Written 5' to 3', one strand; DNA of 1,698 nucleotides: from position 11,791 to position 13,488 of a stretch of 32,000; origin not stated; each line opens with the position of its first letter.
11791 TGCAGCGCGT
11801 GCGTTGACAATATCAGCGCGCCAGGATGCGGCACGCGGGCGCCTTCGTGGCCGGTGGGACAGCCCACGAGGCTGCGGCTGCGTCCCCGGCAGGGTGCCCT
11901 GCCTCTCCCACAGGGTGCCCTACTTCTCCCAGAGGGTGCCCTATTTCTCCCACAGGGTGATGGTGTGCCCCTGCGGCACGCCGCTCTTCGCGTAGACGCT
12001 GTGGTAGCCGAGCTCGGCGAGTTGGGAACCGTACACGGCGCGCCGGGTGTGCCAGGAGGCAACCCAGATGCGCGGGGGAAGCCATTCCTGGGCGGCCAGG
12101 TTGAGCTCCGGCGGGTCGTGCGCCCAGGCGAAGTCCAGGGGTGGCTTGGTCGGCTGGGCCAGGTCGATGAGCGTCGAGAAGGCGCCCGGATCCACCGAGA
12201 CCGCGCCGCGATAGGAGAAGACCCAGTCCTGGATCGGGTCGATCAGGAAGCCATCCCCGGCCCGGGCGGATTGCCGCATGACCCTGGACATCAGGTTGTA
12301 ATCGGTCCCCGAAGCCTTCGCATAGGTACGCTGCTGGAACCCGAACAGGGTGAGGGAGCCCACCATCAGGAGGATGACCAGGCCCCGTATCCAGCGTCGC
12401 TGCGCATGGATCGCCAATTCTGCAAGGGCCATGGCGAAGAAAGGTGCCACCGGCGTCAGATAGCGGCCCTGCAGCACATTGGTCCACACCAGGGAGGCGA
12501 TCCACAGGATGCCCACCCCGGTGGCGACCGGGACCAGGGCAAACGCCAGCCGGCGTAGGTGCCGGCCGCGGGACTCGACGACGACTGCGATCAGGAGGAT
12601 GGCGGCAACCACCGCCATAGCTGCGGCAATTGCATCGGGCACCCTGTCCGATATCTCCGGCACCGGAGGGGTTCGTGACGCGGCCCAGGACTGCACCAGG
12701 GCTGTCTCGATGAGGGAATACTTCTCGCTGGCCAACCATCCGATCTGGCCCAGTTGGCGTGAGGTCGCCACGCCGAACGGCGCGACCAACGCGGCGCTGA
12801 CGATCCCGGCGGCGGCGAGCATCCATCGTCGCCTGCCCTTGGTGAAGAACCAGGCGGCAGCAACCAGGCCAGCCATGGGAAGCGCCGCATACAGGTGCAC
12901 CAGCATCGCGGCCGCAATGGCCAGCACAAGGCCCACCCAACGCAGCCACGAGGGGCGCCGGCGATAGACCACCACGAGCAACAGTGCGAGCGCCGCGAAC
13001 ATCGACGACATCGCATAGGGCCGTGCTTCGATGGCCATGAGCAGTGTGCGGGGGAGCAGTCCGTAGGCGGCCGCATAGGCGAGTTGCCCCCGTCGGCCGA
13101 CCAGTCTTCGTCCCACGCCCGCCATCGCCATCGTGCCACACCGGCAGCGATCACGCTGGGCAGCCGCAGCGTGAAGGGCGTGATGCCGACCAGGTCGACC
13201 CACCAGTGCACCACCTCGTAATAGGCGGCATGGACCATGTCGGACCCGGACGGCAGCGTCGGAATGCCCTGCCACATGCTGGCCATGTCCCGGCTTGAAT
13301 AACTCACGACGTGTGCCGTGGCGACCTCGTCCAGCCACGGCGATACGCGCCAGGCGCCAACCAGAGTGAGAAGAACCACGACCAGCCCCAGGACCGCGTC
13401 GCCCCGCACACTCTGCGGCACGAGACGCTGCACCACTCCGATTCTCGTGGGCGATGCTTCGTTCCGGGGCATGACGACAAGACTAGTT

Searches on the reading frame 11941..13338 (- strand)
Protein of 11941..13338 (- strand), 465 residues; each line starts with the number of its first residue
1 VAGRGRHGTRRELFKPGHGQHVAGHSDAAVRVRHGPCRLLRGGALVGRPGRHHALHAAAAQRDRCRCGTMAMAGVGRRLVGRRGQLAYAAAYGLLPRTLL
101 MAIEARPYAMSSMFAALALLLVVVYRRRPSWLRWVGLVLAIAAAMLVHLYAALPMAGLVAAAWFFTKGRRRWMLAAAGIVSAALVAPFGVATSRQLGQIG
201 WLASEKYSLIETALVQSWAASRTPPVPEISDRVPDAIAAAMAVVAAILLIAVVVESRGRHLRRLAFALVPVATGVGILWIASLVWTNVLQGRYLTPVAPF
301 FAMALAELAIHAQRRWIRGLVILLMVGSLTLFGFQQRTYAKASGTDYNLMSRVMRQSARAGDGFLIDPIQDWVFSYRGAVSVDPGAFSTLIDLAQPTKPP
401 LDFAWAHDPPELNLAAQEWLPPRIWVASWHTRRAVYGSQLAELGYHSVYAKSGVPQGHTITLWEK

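Call 9: search_protein_families(library=pfam, proteins=[window:11941-13338:-], max_evalue=0.001)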
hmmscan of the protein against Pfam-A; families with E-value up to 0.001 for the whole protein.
window:11941-13338:- (465 aa): 1 family
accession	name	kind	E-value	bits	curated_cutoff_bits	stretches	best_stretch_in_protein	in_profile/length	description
PF00892.27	EamA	-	6.9e-05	23.6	28.2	0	236-332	32-133/135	EamA-like transporter family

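Call 41: search_protein_families(library=ncbifam, proteins=[window:11941-13338:-], max_evalue=0.00001)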
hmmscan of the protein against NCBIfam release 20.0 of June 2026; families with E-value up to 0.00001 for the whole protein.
window:11941-13338:- (465 aa): 1 family
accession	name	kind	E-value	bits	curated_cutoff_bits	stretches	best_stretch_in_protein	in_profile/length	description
NF052499.1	MnslTaseMT1671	equivalog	2.2e-25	89.1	900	1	73-397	113-438/523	mannosyltransferase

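Call 80: search_protein_families(library=pfam, proteins=[window:11941-13338:-], max_evalue=0.05)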
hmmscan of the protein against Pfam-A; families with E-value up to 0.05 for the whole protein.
window:11941-13338:- (465 aa): 1 family
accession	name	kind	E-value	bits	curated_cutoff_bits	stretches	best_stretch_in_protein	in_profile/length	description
PF00892.27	EamA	-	6.9e-05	23.6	28.2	1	236-332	32-133/135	EamA-like transporter family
